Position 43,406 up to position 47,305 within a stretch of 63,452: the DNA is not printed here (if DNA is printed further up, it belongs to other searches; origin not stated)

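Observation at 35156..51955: Giant 5,599-aa membrane-anchored mosaic protein combining protease, kinase, ATPase, nucleotidyltransferase and glycosidase-like modules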

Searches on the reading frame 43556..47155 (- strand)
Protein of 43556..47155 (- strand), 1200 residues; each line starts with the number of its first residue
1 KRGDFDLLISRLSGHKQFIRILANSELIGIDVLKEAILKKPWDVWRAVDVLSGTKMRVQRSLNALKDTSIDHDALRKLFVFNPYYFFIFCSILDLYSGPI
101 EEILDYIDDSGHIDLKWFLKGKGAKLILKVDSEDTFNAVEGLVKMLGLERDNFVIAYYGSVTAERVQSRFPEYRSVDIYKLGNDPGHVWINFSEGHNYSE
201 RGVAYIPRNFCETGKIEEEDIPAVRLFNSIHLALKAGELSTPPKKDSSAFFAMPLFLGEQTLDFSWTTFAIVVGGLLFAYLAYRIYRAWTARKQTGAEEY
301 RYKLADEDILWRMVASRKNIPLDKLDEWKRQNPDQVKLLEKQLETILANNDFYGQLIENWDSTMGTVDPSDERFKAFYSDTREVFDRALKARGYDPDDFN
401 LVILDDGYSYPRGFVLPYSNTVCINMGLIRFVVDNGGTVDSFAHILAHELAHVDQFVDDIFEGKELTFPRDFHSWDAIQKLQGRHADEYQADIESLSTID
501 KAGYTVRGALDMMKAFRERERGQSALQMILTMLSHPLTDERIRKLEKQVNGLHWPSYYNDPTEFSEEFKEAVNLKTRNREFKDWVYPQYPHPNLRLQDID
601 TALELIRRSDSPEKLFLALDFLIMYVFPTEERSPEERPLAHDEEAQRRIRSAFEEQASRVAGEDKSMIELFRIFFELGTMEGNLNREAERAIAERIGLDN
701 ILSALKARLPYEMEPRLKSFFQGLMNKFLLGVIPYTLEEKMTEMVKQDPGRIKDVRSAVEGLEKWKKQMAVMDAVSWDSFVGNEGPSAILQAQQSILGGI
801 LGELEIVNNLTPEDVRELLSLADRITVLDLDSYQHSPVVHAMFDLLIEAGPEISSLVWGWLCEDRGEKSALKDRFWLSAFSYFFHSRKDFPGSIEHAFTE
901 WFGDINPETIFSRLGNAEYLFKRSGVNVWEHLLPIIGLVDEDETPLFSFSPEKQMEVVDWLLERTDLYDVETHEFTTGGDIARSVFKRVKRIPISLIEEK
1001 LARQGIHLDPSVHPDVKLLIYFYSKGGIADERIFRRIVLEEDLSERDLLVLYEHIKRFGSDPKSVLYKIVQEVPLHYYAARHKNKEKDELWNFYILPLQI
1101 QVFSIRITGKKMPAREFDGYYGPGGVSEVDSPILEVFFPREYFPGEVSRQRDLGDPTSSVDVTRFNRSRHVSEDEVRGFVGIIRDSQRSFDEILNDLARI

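Call 4: search_protein_families(library=pfam, proteins=[window:43556-47155:-], max_evalue=0.1)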
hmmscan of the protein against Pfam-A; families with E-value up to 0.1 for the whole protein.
window:43556-47155:- (1200 aa): 2 families
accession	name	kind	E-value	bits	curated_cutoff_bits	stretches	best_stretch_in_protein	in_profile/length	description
PF01435.24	Peptidase_M48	-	3e-07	30.9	20.3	1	485-547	137-184/186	Peptidase family M48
PF20573.4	DUF6782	-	0.026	14.2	27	1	404-459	61-107/241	Putative metallopeptidase family (DUF6782)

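Call 5: search_protein_families(library=ncbifam, proteins=[window:43556-47155:-], max_evalue=0.1)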
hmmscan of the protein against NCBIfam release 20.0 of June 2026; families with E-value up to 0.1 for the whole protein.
window:43556-47155:- (1200 aa): 1 family
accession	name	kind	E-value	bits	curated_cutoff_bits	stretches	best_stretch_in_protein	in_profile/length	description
NF052400.1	M48_BAM_BepA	equivalog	0.0013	17.6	570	1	486-543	196-251/483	beta-barrel assembly-enhancing protease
